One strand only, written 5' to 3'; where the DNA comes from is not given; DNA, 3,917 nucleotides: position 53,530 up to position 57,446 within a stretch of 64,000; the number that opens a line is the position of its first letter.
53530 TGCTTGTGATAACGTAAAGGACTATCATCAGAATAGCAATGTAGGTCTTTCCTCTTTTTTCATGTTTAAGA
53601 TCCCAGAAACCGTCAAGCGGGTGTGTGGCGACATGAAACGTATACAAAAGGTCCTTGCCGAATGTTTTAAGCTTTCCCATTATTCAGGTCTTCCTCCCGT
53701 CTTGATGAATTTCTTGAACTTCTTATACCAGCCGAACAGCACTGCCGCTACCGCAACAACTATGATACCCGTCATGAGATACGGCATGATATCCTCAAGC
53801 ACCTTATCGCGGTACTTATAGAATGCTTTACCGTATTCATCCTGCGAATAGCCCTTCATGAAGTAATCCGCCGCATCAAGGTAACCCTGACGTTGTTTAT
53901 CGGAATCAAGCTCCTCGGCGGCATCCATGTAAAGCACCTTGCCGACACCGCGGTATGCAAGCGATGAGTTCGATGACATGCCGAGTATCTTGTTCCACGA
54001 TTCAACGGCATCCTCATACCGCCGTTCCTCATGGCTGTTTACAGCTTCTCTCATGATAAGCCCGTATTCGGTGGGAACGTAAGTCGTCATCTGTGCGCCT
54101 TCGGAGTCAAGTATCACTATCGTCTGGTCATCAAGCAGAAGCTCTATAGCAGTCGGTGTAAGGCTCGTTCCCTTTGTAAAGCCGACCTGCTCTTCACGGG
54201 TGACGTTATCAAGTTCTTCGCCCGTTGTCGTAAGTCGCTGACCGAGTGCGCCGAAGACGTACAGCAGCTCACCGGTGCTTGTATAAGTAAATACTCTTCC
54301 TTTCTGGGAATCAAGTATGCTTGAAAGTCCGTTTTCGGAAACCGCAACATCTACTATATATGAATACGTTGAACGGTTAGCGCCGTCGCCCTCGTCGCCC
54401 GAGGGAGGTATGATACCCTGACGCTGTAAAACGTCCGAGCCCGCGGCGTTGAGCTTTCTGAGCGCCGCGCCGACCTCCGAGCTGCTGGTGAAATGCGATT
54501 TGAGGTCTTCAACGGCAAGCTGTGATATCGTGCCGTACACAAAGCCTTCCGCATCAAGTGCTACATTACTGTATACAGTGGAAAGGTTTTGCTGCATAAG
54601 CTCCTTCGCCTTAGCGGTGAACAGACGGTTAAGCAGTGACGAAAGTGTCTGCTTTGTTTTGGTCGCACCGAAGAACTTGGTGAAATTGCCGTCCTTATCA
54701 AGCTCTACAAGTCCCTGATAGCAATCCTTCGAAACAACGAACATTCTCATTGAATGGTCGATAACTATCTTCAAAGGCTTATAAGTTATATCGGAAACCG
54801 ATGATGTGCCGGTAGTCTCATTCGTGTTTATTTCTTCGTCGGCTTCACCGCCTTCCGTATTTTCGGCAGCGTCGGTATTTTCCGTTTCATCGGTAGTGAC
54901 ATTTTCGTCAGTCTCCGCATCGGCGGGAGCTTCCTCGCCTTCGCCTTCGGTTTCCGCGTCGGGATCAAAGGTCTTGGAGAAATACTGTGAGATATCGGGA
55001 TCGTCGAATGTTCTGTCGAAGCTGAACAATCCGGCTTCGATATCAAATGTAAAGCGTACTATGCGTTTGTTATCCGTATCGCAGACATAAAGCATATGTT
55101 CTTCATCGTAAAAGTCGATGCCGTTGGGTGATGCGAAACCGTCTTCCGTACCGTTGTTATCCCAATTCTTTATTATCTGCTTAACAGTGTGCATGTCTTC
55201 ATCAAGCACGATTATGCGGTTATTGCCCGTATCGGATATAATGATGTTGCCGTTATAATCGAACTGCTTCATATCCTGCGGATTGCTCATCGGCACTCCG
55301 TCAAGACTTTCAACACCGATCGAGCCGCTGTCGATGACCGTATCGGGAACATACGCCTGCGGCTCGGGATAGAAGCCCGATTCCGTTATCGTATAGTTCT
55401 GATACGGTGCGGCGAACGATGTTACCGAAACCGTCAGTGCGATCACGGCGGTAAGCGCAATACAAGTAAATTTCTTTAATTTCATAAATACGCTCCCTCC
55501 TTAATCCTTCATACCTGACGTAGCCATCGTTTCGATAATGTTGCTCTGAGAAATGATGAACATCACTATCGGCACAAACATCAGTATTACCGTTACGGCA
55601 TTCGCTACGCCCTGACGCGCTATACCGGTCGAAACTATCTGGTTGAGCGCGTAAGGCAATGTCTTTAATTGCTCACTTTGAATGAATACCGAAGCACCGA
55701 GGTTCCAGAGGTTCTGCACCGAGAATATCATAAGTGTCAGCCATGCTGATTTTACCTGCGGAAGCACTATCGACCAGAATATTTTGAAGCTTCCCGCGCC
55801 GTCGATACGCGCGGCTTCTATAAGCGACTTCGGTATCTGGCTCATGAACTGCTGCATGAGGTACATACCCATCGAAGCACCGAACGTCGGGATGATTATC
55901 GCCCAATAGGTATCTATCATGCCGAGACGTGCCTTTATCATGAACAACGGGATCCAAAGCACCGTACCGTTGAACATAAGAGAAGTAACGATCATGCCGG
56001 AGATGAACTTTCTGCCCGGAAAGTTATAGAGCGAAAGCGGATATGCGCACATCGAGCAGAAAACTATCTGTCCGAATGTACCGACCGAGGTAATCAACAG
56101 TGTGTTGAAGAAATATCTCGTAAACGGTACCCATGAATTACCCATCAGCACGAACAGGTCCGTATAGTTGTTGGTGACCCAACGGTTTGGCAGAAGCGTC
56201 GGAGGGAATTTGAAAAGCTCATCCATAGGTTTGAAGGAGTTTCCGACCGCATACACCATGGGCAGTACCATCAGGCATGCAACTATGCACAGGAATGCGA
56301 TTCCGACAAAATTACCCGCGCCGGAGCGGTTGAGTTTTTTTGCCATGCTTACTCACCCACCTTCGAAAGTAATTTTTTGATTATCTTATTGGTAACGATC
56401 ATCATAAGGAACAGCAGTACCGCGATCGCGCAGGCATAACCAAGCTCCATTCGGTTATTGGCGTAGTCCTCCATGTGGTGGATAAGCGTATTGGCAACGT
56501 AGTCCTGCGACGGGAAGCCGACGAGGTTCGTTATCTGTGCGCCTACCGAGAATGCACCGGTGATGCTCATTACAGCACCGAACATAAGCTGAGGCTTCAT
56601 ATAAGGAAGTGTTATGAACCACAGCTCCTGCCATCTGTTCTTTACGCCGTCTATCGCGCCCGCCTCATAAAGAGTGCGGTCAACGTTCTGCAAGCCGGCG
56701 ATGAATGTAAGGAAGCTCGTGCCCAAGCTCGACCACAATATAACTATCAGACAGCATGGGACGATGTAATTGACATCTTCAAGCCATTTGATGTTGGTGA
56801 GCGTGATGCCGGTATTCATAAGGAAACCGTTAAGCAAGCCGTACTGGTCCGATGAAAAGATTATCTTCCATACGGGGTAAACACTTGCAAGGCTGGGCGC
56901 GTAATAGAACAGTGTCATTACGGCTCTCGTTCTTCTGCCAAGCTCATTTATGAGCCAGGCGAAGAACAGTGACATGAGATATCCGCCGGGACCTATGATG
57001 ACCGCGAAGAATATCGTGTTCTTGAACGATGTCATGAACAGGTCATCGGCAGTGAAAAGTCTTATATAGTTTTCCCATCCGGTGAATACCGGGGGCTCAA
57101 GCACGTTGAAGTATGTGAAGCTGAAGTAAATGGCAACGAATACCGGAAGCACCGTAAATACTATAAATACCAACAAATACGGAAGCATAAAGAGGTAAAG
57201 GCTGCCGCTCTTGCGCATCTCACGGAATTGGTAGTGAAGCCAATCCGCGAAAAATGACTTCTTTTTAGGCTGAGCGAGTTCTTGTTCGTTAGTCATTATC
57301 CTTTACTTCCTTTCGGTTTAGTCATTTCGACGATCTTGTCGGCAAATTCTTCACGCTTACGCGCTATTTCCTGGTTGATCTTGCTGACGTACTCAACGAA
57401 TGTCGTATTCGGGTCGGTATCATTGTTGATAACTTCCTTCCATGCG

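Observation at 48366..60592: Atypical ABC importer locus: giant binding protein, two permease pairs, no ATPase, plus NHL-repeat, Yip1-like and 904-aa lipoprotein genes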

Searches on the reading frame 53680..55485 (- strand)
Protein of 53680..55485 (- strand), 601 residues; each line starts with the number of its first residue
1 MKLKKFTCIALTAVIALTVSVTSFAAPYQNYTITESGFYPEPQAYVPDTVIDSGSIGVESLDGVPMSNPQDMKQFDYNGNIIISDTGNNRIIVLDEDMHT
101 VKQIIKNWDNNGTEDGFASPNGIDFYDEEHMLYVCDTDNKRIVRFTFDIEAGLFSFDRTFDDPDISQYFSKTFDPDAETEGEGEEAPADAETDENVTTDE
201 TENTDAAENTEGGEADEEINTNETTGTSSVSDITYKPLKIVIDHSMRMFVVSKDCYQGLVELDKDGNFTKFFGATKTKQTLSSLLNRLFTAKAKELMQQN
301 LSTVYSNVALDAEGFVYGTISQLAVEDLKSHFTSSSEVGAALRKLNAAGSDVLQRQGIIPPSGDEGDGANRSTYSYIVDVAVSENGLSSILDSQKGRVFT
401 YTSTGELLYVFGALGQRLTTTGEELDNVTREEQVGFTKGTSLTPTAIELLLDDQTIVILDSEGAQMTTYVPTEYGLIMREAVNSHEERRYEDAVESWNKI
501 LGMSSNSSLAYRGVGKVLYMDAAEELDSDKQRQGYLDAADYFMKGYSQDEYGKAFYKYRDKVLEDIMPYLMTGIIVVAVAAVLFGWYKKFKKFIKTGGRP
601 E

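Call 3: search_protein_families(library=pfam, proteins=[window:53680-55485:-], max_evalue=0.01)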
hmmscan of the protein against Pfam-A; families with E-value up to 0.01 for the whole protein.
window:53680-55485:- (601 aa): 3 families
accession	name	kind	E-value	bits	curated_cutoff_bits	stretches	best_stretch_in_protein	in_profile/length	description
PF01436.27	NHL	-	1.6e-06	28.3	20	0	77-93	11-27/28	NHL repeat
PF08450.18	SGL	-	6.3e-06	26.4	26.3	1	110-162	126-178/246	SMP-30/Gluconolactonase/LRE-like region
PF02086.21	MethyltransfD12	-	0.0011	19.3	22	1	239-317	106-180/253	D12 class N6 adenine-specific DNA methyltransferase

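Call 6: search_protein_families(library=ncbifam, proteins=[window:53680-55485:-], max_evalue=0.01)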
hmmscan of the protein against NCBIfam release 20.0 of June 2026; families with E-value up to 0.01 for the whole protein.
window:53680-55485:- (601 aa): 2 families
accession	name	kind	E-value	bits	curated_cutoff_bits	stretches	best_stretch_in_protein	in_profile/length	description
NF035926.1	scyF_NHL_VPEP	equivalog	7.8e-09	35.1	350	1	68-145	200-273/376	scytonemin biosynthesis PEP-CTERM protein ScyF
TIGR00571.1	dam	subfamily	0.0029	17.4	114.85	1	242-317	103-178/267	Dam family site-specific DNA-(adenine-N6)-methyltransferase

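Call 11: search_solved_structures(query=window:53680-55485:-, max_evalue=1)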
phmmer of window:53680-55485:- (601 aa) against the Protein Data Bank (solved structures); distinct sequences matched with E-value up to 1: 19.
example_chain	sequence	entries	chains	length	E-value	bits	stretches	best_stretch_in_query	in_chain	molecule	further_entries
7qrx_A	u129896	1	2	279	3.6e-07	32.4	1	68-146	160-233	E3 ubiquitin-protein ligase TRIM71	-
9jur_A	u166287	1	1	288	4.2e-07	32.2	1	68-146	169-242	E3 ubiquitin-protein ligase TRIM71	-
8j72_A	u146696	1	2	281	1.5e-06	30.4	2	69-146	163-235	E3 ubiquitin-protein ligase TRIM71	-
6d69_A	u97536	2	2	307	2.5e-06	29.6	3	56-143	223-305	NHL Repeat Region of D. melanogaster Thin | Thin, isoform D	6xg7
6fpt_A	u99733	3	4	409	3.3e-06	29.2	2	74-145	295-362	E3 ubiquitin-protein ligase TRIM71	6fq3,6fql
7djl_C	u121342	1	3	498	7.3e-05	24.8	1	65-147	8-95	Protein SUPPRESSOR OF QUENCHING 1, chloroplastic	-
7djm_A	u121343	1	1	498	7.5e-05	24.7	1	65-147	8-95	Protein SUPPRESSOR OF QUENCHING 1, chloroplastic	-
6g7w_A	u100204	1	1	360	0.00015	23.8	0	78-151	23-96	NHL repeat-containing protein 2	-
7djk_A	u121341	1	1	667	0.00017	23.6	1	65-147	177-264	Protein SUPPRESSOR OF QUENCHING 1, chloroplastic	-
7djj_A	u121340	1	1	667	0.00017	23.6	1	65-147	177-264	Protein SUPPRESSOR OF QUENCHING 1, chloroplastic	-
6gc1_A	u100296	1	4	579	0.00024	23.1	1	59-151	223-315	NHL repeat-containing protein 2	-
8pkr_A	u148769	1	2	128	0.001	21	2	69-146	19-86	non-specific serine/threonine protein kinase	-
7qrw_A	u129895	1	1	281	0.0046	18.8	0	74-102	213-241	Isoform 4 of Tripartite motif-containing protein 3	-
1rwi_B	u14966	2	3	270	0.012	17.5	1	68-146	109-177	Serine/threonine-protein kinase pknD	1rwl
7qrv_A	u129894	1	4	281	0.014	17.2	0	75-137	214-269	Tripartite motif-containing protein 2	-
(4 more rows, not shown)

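Call 79: search_solved_structures(query=A5, max_evalue=0.01)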
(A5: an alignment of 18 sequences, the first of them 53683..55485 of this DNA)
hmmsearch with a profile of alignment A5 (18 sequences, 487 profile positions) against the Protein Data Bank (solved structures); distinct sequences matched with E-value up to 0.01: 109 (the best 60 are shown).
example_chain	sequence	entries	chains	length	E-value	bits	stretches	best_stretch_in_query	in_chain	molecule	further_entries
3wwa_A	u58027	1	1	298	6.4e-60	206.3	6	64-147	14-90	Pizza7H protein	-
6f0t_A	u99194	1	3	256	1.2e-52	182.4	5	64-147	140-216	Pizza6-SFW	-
3ww9_A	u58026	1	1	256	7.2e-51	176.5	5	64-147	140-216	pizza6 protein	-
6ren_A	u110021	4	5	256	9.8e-49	169.4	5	61-144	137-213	3fPizza6-SH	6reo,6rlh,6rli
7zph_A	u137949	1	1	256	1.3e-48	169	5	64-147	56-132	Pizza6-TNK-RSH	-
7zcj_A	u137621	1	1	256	2.4e-48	168.2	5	64-147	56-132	Pizza6-TNH-TSH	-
6i38_A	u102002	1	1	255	2.4e-45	158.2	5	64-147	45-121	nv2Pizza6-AYW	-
6i37_A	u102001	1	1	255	3.7e-45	157.6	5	64-147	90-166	nv1Pizza6-AYW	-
6f0s_A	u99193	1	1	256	5.4e-39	137.3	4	64-147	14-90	Pizza6-SYW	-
8j72_A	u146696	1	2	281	8.5e-39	136.6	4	64-153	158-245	E3 ubiquitin-protein ligase TRIM71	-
7qrx_A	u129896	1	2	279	3.6e-38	134.6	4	65-153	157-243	E3 ubiquitin-protein ligase TRIM71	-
9jur_A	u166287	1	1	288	4.5e-38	134.3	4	64-153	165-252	E3 ubiquitin-protein ligase TRIM71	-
6i3b_A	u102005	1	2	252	1.1e-35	126.4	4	64-147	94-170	cPizza6-AYW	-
6qsd_A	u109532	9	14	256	1.1e-35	126.4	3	64-147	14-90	Pizza6S | Pizza6-S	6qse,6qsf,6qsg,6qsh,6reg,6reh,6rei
6rej_A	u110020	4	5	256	2.9e-35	125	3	64-147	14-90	Pizza6-SH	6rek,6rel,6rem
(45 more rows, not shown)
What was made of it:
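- On NHL-repeat six-bladed beta-propeller: The family profile matches Pizza/PknD/TRIM71 NHL propellers at E 6e-60 to 1e-24 in several stretches (call 79).
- Closest known: PknD-type NHL beta-propeller sensor domain. Same: A six-bladed NHL propeller outside the cell, tethered by one TM helix (call 79).
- NHL propellers of the PknD type are extracellular sensor or binding domains (call 79). The NHL domain resembles the PknD sensor domain (call 79).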

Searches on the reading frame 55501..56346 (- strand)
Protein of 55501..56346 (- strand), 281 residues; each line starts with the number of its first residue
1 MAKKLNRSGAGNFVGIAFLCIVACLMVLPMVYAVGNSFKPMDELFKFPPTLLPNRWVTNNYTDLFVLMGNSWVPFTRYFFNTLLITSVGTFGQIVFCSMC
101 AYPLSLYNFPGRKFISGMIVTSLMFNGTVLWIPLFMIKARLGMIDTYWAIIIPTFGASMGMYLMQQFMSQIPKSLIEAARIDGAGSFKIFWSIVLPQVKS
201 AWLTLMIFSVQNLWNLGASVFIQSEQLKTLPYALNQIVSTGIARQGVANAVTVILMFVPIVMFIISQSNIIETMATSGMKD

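Call 3: search_protein_families(library=pfam, proteins=[window:55501-56346:-], max_evalue=0.01)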
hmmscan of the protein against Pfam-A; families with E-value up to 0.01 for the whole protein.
window:55501-56346:- (281 aa): 1 family
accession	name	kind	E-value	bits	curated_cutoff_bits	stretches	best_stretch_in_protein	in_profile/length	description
PF00528.27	BPD_transp_1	-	1.4e-14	54.7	26.4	1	95-262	3-171/184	Binding-protein-dependent transport system inner membrane component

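Call 6: search_protein_families(library=ncbifam, proteins=[window:55501-56346:-], max_evalue=0.01)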
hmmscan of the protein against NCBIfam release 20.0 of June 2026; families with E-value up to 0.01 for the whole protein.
window:55501-56346:- (281 aa): 19 families
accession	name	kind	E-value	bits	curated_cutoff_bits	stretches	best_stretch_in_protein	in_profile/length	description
NF008210.0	PRK10973.1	equivalog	1.7e-26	93.6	297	1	17-273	14-275/281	sn-glycerol-3-phosphate ABC transporter permease UgpE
NF040932.1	ABC_arch_GlcU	equivalog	3.8e-20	72.6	340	1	19-276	9-266/272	glucose ABC transporter permease GlcU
NF007047.0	PRK09500.1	equivalog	3.4e-13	49.8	326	1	13-268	5-250/257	spermidine/putrescine ABC transporter permease PotC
NF008231.0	PRK10998.1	equivalog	3.2e-11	43.4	261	1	62-281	68-296/296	maltose ABC transporter permease MalG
TIGR02139.1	permease_CysT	equivalog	2.7e-07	30.5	246.1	1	86-272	59-259/265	sulfate ABC transporter permease subunit CysT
TIGR02141.1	modB_ABC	equivalog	6.2e-07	29.3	182.6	1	82-262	3-201/208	molybdate ABC transporter permease subunit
NF011624.0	PRK15050.1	equivalog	4.3e-06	26.1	247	1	168-263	184-279/297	2-aminoethylphosphonate ABC transporter permease subunit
TIGR01581.1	Mo_ABC_porter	hypoth_equivalog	6.2e-06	25.9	210.3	1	84-258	28-220/225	ABC transporter permease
NF007852.0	PRK10561.1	equivalog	6.8e-06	26.1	335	1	167-265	180-283/295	sn-glycerol-3-phosphate ABC transporter permease UgpA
NF008208.0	PRK10971.1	equivalog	8e-06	25.5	415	1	82-250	63-247/277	sulfate/thiosulfate ABC transporter permease CysT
NF040839.1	tungstate_WtpB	equivalog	8.8e-06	25.5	340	1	79-266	46-244/251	tungstate ABC transporter permease WtpB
NF040931.1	ABC_arch_GlcT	equivalog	1e-05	25.3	360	1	147-211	143-213/278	glucose ABC transporter permease GlcT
TIGR01097.1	PhnE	equivalog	1.3e-05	24.8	216.7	1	16-210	11-192/252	phosphonate ABC transporter, permease protein PhnE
TIGR02140.1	permease_CysW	equivalog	1.4e-05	24.7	329.1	1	82-267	52-253/261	sulfate ABC transporter permease subunit CysW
NF006939.0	PRK09421.1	equivalog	1.9e-05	24.2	262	1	85-267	18-218/230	molybdate ABC transporter permease subunit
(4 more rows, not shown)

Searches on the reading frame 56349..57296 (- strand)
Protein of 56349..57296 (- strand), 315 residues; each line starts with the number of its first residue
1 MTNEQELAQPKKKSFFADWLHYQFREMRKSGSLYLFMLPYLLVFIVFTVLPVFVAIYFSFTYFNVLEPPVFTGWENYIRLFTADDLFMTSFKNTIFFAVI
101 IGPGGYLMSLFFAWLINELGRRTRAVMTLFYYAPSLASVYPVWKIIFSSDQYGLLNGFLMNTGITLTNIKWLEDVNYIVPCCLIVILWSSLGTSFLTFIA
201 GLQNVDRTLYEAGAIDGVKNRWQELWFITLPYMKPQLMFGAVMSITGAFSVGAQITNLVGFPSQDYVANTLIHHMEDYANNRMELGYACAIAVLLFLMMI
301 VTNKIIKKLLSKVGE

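Call 3: search_protein_families(library=pfam, proteins=[window:56349-57296:-], max_evalue=0.01)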
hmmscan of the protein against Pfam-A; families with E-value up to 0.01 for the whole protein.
window:56349-57296:- (315 aa): 1 family
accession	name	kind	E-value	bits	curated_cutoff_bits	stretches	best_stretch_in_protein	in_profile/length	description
PF00528.27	BPD_transp_1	-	4.7e-13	49.7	26.4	1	107-303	3-172/184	Binding-protein-dependent transport system inner membrane component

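Call 6: search_protein_families(library=ncbifam, proteins=[window:56349-57296:-], max_evalue=0.01)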
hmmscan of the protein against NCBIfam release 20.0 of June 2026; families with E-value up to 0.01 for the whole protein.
window:56349-57296:- (315 aa): 8 families
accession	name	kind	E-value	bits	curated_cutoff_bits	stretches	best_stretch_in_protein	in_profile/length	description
NF007852.0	PRK10561.1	equivalog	1.7e-20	74.1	335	1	33-303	14-281/295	sn-glycerol-3-phosphate ABC transporter permease UgpA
NF040931.1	ABC_arch_GlcT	equivalog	4.7e-12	46.1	360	1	42-297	6-258/278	glucose ABC transporter permease GlcT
NF043074.1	MMSYN1_0196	equivalog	1.7e-06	27.5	350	1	31-110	8-86/277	spermidine/putrescine ABC transporter permease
NF006939.0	PRK09421.1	equivalog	4.3e-05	23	262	1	201-310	115-224/230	molybdate ABC transporter permease subunit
TIGR02140.1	permease_CysW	equivalog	0.00016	21.2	329.1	1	51-311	10-256/261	sulfate ABC transporter permease subunit CysW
TIGR00969.1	3a0106s02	subfamily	0.00023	20.7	240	1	63-307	36-267/272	sulfate ABC transporter permease subunit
TIGR03416.1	ABC_choXWV_perm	equivalog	0.0017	17.9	363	1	199-261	170-230/267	choline ABC transporter permease subunit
TIGR02138.1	phosphate_pstC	equivalog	0.0037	16.3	196.45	1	220-312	192-294/296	phosphate ABC transporter permease subunit PstC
